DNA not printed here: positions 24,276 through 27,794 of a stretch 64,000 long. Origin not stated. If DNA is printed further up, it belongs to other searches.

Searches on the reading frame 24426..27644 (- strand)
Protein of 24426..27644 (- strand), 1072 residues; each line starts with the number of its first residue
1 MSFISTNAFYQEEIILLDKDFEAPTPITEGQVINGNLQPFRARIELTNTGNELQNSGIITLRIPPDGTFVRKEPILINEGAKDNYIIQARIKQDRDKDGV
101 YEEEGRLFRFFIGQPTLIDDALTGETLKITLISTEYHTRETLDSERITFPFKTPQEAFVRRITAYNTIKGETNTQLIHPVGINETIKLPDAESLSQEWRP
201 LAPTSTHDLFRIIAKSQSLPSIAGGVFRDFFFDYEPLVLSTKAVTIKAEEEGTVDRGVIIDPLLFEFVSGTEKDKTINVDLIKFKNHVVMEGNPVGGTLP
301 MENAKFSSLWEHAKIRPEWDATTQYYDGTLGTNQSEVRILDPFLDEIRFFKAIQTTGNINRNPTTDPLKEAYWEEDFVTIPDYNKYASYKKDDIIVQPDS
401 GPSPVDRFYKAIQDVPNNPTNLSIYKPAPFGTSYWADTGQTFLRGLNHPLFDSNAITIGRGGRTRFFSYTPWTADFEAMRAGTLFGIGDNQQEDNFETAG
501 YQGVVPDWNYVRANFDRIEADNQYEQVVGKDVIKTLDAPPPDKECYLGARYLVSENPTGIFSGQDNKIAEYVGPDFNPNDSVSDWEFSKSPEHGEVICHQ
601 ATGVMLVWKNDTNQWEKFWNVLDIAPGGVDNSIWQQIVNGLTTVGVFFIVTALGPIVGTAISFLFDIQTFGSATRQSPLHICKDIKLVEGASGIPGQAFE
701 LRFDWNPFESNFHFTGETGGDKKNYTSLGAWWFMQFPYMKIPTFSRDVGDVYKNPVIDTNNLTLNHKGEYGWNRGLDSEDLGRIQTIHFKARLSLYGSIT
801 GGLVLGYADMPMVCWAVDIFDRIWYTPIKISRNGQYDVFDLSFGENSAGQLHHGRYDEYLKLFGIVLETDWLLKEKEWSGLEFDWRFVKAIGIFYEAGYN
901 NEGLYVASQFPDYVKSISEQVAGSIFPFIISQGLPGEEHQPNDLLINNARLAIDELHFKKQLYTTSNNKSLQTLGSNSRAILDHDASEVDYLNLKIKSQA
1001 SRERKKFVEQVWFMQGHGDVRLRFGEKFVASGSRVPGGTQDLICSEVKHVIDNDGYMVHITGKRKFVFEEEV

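Call 9: search_protein_families(library=phrogs, proteins=[window:24426-27644:-], max_evalue=0.001)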
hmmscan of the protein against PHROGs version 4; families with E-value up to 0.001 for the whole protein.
window:24426-27644:- (1072 aa): 0 families

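Call 22: search_protein_families(library=pfam, proteins=[window:24426-27644:-], max_evalue=0.01)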
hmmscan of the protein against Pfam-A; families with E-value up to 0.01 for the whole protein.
window:24426-27644:- (1072 aa): 1 family
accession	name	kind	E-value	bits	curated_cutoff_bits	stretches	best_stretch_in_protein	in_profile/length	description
PF10983.13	DUF2793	-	0.0037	17.5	27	1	533-610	16-83/87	Protein of unknown function (DUF2793)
